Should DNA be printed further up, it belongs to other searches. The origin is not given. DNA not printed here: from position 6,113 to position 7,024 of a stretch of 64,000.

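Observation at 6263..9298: Three paralogous PD-(D/E)xK-like genes bracketing a glycosyltransferase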

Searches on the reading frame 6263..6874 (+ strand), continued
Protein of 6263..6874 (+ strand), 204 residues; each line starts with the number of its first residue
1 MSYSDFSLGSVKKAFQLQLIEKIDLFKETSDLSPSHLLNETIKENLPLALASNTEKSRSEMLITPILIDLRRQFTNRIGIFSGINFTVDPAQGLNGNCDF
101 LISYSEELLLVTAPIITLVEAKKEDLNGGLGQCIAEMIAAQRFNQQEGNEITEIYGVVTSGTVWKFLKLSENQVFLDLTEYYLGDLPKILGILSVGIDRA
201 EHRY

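Call 29: find_related_loci(query=A2, collection=genome_contigs, flank=6000)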
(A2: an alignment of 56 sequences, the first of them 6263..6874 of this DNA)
Query A2 (204 aa) in genome_contigs; peptide patterns used: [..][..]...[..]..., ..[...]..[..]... (x = any residue, [..] = any of these).
600 stretches matched a pattern (row limit reached: there are more); 590 encode a relative of the query (tblastn E <= 1e-3); the best 80 are kept; 80 distinct loci.
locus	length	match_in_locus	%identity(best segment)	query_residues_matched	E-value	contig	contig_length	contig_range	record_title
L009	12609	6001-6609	80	1-203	3e-105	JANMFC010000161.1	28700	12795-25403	MAG: Pseudanabaena sp. OTE_70b_metabat_355 OTE_70b_k141_3487913, whole genome shotgun sequence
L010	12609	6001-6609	65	1-203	4e-87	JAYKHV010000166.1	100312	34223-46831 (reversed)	MAG: Lyngbya sp. isolate 280001 NODE_41041518, whole genome shotgun sequence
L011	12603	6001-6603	65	1-201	9e-85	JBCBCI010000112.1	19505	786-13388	MAG: Cyanobacteria bacterium J06592_8 NODE_112_length_19505_cov_13.572267, whole genome shotgun sequence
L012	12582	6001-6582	64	1-194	5e-84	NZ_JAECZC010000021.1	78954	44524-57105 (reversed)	Amazonocrinis nigriterrae CENA67 scaffold21, whole genome shotgun sequence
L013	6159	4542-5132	65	1-197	1e-83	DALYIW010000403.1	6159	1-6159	MAG TPA_asm: Coleofasciculaceae cyanobacterium CTOTU46601 NODE_1190_length_6159_cov_3.882045, whole genome shotgun seque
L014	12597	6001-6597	63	1-199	2e-81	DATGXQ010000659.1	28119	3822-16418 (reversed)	MAG TPA_asm: Nostocaceae cyanobacterium isolate SMAG_U10613 k141_47011, whole genome shotgun sequence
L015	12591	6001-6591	63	1-197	3e-81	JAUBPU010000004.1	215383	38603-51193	Microcoleus sp. S13_B4 NODE_35_length_215383_cov_32.716497, whole genome shotgun sequence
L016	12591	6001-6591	63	1-197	6e-81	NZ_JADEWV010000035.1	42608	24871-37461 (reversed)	Microcoleus sp. LEGE 07076 NODE_65_length_42608_cov_4.78496, whole genome shotgun sequence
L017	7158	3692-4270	63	1-193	6e-81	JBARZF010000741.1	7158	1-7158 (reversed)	MAG: Rivularia sp. (in: cyanobacteria) isolate MFD12149_ilm_asm_bin21 k127_103596, whole genome shotgun sequence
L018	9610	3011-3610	61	1-200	1e-80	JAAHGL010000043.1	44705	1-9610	MAG: Symploca sp. SIO2C1 2C1_NODE_43, whole genome shotgun sequence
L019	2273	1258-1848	60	1-197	5e-83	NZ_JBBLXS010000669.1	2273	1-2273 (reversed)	Microcoleus anatoxicus PTRS2 4302, whole genome shotgun sequence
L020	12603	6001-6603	60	1-201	4e-80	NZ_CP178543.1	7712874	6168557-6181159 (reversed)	Capilliphycus salinus ALCB114379 voucher ALCB 114379 chromosome, complete genome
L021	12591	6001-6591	60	1-197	4e-80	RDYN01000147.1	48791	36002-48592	MAG: Oscillatoriales cyanobacterium isolate PH2015_07U_46_236 PH2015_07U_scaffold_188, whole genome shotgun sequence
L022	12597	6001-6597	60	1-199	3e-80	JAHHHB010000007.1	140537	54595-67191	MAG: Desmonostoc geniculatum HA4340-LM1 scaffold_73_c1, whole genome shotgun sequence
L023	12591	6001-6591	62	1-197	6e-80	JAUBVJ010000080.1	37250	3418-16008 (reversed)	Microcoleus sp. AR_TQ3_B6 NODE_162_length_37250_cov_19.383128, whole genome shotgun sequence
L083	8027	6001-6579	56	1-193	6e-71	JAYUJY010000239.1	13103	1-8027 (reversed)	MAG: Synechococcales cyanobacterium isolate GFS_9157 GFS_9157_238, whole genome shotgun sequence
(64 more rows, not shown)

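Call 33: search_protein_families(library=pfam, alignment_id=A3, max_evalue=0.00001)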
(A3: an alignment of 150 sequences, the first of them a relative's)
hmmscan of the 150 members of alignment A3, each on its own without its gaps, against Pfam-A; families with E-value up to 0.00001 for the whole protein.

A. member 1, L001:6596-7789:+ (398 aa): 5 families
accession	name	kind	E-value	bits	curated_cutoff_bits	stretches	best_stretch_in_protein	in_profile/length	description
PF00534.26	Glycos_transf_1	-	4.7e-34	117.8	26.4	1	196-362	5-171/172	Glycosyl transferases group 1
PF13692.12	Glyco_trans_1_4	-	3.6e-24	86.1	27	1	208-348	3-141/142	Glycosyl transferases group 1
PF13579.12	Glyco_trans_4_4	-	3.5e-16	60.4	29.7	1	15-177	1-153/158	Glycosyl transferase 4-like domain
PF13439.12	Glyco_transf_4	-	6.9e-14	52.7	28.5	1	15-186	2-169/170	Glycosyltransferase Family 4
PF20706.3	GT4-conflict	-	1e-08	35.1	26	1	197-316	193-313/385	Family 4 Glycosyltransferase in conflict systems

B. families by the number of members that match (of 150 scanned): 119 families (the first 25 are shown)
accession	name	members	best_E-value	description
PF00528.27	BPD_transp_1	29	5.3e-40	Binding-protein-dependent transport system inner membrane component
PF05685.18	Uma2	13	2e-51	Putative restriction endonuclease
PF19300.4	BPD_transp_1_N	11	2.8e-11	Binding-prot-dependent transport system membrane comp, N-term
PF00266.25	Aminotran_5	6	9.4e-149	Aminotransferase class-V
PF01053.26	Cys_Met_Meta_PP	6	1.1e-07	Cys/Met metabolism PLP-dependent enzyme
PF01041.23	DegT_DnrJ_EryC1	5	1.6e-10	DegT/DnrJ/EryC1/StrS aminotransferase family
PF03641.19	Lysine_decarbox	4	1.4e-21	Possible lysine decarboxylase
PF18306.6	LDcluster4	4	2.2e-10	SLOG cluster4 family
PF13386.12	DsbD_2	3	5.3e-49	Cytochrome C biogenesis protein transmembrane region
PF04055.27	Radical_SAM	3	2.9e-23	Radical SAM superfamily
PF01794.25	Ferric_reduct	3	2.5e-11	Ferric reductase like transmembrane component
PF01212.27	Beta_elim_lyase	3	1.8e-07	Beta-eliminating lyase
PF01654.22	Cyt_bd_oxida_I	2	1.4e-156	Cytochrome bd terminal oxidase subunit I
PF00378.25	ECH_1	2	5.6e-75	Enoyl-CoA hydratase/isomerase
PF11946.13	DUF3463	2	4.7e-57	Domain of unknown function (DUF3463)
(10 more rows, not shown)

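Call 34: search_dna_similar(query=window:6263-6874:+, collection=plasmids, mode=protein, max_rows=30)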
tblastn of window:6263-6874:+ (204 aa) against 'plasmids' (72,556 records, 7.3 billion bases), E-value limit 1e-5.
Records with a match: 24; places in all: 28; records where one place covers at least 80% of the query: 17.
Best place of each record, by identity: <60% 24.
By first word of the organism name: Planktothrix 5; Leptolyngbya 3; Pseudanabaena 3; Oscillatoria 2; Nostoc 2; Trichormus 2; Sphaerospermopsis 1; Anabaena 1; Gloeothece 1; Kovacikia 1; and 3 more.
By predicted mobility (MOB-suite, as given by PLSDB): non-mobilizable 12; conjugative 9; mobilizable 3.
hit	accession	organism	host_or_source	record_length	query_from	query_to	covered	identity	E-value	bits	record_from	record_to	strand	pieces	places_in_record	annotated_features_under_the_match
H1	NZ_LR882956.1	Planktothrix agardhii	-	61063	1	193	95%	57.0%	5e-69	234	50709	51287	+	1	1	hypothetical protein | Uma2 family endonuclease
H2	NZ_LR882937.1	Planktothrix agardhii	-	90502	1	193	95%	56.0%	2e-68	233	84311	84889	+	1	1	hypothetical protein | Uma2 family endonuclease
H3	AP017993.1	Planktothrix agardhii NIES-204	-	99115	1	193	95%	56.0%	2e-68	233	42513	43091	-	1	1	hypothetical protein (x2)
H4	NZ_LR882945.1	Planktothrix agardhii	-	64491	1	193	95%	56.0%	2e-68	233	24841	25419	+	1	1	hypothetical protein | Uma2 family endonuclease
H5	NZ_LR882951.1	Planktothrix agardhii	-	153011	1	193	95%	56.0%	2e-68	233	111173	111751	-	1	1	hypothetical protein | Uma2 family endonuclease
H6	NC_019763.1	Oscillatoria nigro-viridis PCC 7112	-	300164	1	199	98%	53.8%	6e-66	226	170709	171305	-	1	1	hypothetical protein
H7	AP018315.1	Sphaerospermopsis kisseleviana NIES-73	-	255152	1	197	97%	53.3%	2e-64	222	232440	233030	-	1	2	hypothetical protein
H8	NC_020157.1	Anabaena cylindrica PCC 7122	water, most likely pond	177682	1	198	97%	52.5%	3e-63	218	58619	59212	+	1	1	hypothetical protein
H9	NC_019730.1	Oscillatoria nigro-viridis PCC 7112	-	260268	1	193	95%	49.7%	2e-56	198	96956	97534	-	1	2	hypothetical protein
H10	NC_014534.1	Gloeothece verrucosa PCC 7822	fresh water in rice field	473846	1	193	95%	45.4%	7e-49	177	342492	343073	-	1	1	hypothetical protein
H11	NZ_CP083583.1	Kovacikia minuta CCNUW1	cell culture,fresh water lake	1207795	1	194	95%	44.7%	2e-40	152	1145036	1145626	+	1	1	record has no annotation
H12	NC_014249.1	'Nostoc azollae' 0708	-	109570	43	197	76%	48.4%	2e-41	155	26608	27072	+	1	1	none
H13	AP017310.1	Leptolyngbya sp. NIES-3755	-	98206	32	202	84%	34.5%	2e-14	78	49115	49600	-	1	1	hypothetical protein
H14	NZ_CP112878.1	Pseudanabaena galeata CCNP1313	-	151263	2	193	94%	30.2%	4e-11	69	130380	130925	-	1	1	hypothetical protein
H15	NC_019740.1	Allocoleopsis franciscana PCC 7113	-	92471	1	204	100%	27.5%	1e-14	79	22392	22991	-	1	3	hypothetical protein | csx7: CRISPR-associated RAMP protein Csx7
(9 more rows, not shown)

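Call 35: search_dna_similar(query=window:6263-6874:+, collection=phages, mode=protein, max_rows=15, max_evalue=0.001)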
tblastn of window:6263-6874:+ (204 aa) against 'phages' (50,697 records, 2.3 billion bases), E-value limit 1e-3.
No match.

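Call 36: get_annotated_region(hit=H15, flank=9000)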
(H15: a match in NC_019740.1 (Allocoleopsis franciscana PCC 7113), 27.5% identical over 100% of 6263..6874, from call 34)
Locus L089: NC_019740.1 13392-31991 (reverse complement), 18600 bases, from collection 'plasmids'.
description: Allocoleopsis franciscana PCC 7113 plasmid pMIC7113.03, complete sequence
organism: Allocoleopsis franciscana PCC 7113 (NCBI taxid 1173027)
taxonomy: Bacteria; Cyanobacteriota; Cyanophyceae; Coleofasciculales; Coleofasciculaceae; Allocoleopsis; Allocoleopsis franciscana; Allocoleopsis franciscana PCC 7113
host: -; source: -; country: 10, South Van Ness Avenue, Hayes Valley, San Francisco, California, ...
typing (MOB-suite, as given by PLSDB): non-mobilizable
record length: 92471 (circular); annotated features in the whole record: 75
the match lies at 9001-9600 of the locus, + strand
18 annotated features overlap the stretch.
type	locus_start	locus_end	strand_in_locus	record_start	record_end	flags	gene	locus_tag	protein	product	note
CDS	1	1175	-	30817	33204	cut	-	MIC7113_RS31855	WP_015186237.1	TnsA endonuclease N-terminal domain-containing protein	GO:0015074 - DNA integration [Evidence IEA]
CDS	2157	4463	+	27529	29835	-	cas10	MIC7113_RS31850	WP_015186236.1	type III-B CRISPR-associated protein Cas10/Cmr2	GO:0043571 - maintenance of CRISPR repeat elements [Evidence IEA]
CDS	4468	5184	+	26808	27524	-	-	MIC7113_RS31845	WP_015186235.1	RAMP superfamily CRISPR-associated protein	-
CDS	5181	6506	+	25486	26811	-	csx10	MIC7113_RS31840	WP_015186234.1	CRISPR-associated RAMP protein Csx10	GO:0043571 - maintenance of CRISPR repeat elements [Evidence IEA]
CDS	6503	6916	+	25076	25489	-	-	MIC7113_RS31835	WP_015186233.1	hypothetical protein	-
CDS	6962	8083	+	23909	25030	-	-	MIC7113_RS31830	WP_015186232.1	putative CRISPR-associated protein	GO:0043571 - maintenance of CRISPR repeat elements [Evidence IEA]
CDS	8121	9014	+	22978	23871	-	csx7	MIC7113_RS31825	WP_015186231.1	CRISPR-associated RAMP protein Csx7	GO:0043571 - maintenance of CRISPR repeat elements [Evidence IEA]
CDS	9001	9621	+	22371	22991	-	-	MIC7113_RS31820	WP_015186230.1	hypothetical protein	-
CDS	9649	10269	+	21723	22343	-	-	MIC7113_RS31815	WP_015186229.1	hypothetical protein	-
CDS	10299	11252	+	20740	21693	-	-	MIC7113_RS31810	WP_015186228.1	RAMP superfamily CRISPR-associated protein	-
CDS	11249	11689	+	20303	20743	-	-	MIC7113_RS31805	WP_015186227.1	hypothetical protein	-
CDS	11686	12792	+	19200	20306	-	-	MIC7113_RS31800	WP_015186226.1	RAMP superfamily CRISPR-associated protein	-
CDS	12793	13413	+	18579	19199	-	-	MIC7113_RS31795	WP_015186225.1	hypothetical protein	-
CDS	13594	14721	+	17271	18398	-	cas6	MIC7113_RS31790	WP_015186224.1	CRISPR-associated endoribonuclease Cas6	GO:0043571 - maintenance of CRISPR repeat elements [Evidence IEA]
CDS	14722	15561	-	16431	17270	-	-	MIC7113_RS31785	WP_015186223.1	CRISPR-associated protein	-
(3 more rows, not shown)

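Call 37: get_annotated_region(hit=H1, flank=6000)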
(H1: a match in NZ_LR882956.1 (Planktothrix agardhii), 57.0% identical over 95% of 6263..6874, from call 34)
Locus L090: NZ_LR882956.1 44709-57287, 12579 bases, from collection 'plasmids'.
description: Planktothrix agardhii strain No.976 plasmid p4
organism: Planktothrix agardhii (NCBI taxid 1160)
taxonomy: Bacteria; Cyanobacteriota; Cyanophyceae; Oscillatoriales; Microcoleaceae; Planktothrix; Planktothrix agardhii
host: -; source: -; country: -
typing (MOB-suite, as given by PLSDB): non-mobilizable
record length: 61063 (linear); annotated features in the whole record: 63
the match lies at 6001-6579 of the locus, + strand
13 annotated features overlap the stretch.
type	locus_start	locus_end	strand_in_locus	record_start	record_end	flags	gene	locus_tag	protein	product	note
CDS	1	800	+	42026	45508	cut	-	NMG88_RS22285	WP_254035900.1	helicase-related protein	-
CDS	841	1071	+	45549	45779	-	-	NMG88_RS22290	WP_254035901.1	hypothetical protein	-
CDS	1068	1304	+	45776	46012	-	-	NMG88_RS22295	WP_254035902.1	PIN domain-containing protein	-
CDS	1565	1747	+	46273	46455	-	-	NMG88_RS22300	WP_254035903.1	PIN domain-containing protein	-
CDS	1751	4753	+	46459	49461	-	-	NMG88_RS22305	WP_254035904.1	DUF1156 domain-containing protein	-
CDS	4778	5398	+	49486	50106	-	-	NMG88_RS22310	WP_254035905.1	type I restriction enzyme HsdR N-terminal domain-containing protein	-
CDS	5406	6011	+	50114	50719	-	-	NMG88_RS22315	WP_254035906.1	Uma2 family endonuclease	-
CDS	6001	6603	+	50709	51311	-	-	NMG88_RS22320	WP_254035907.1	hypothetical protein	-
CDS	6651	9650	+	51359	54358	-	-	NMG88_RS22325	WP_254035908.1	DUF499 domain-containing protein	-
CDS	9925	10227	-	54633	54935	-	-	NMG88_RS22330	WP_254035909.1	fertility inhibition FinO-like protein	-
CDS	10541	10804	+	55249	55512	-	-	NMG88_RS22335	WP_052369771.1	hypothetical protein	-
CDS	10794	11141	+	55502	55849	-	-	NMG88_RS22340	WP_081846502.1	type II toxin-antitoxin system PemK/MazF family toxin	-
CDS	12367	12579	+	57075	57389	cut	-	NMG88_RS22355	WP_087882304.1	ribbon-helix-helix domain-containing protein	-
